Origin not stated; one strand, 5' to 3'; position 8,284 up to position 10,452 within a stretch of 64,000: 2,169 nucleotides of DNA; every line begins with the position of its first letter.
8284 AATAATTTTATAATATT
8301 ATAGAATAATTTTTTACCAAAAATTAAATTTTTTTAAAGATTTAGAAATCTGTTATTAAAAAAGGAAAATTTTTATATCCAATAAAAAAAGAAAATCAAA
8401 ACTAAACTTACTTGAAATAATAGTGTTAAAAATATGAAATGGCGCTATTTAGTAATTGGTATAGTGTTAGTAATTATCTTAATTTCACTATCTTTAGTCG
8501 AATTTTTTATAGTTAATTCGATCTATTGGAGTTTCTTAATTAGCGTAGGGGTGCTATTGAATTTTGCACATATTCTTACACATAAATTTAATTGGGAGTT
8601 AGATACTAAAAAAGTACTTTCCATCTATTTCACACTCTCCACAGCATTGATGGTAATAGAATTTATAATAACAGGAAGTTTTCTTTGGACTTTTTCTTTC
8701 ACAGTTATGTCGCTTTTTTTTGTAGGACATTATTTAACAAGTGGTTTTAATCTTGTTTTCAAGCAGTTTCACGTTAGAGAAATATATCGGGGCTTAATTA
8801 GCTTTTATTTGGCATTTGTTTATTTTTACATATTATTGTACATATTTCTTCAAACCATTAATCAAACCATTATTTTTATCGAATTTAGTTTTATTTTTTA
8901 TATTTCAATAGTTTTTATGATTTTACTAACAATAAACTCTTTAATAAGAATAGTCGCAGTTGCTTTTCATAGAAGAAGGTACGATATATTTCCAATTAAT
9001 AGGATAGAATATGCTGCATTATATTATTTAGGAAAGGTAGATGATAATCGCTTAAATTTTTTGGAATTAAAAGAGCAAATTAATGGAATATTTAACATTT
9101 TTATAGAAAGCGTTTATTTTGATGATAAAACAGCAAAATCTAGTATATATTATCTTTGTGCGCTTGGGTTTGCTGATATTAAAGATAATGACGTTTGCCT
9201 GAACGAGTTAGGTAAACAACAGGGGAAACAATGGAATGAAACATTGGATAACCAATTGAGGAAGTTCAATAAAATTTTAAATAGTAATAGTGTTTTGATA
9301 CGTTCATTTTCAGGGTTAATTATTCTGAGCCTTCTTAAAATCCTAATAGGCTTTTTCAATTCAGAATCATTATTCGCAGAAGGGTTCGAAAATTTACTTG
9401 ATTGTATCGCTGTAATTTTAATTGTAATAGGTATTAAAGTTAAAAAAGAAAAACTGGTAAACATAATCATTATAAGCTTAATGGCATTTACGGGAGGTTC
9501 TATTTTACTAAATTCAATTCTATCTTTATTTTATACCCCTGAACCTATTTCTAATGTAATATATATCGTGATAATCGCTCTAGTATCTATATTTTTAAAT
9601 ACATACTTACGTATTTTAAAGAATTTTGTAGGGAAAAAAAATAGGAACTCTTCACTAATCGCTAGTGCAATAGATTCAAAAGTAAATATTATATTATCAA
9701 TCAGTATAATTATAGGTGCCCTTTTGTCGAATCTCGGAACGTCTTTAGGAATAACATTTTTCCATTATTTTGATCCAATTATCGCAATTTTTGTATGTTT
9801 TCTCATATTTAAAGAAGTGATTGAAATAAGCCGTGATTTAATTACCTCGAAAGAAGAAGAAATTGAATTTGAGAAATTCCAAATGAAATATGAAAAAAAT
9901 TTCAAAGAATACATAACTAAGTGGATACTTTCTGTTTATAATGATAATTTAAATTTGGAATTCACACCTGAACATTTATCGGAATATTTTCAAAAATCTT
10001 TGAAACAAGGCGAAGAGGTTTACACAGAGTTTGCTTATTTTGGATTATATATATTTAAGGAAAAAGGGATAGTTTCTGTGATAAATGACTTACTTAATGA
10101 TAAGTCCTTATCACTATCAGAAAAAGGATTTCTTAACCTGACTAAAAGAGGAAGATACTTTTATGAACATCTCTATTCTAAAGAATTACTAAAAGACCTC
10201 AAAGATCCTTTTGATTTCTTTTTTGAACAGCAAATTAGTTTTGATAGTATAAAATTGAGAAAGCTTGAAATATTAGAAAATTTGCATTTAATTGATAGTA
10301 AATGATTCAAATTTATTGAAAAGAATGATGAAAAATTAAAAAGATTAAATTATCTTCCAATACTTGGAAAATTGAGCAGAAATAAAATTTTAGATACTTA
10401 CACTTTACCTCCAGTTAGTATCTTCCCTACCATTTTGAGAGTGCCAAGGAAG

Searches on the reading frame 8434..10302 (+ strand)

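Call 10: search_protein_families(library=pfam, proteins=[window:8434-10302:+])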
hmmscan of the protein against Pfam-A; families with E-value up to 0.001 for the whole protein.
window:8434-10302:+ (623 aa): 1 family
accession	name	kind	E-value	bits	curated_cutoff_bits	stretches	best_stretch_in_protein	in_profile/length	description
PF01545.26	Cation_efflux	-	4.8e-16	59.5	26.6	1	288-470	1-194/198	Cation efflux family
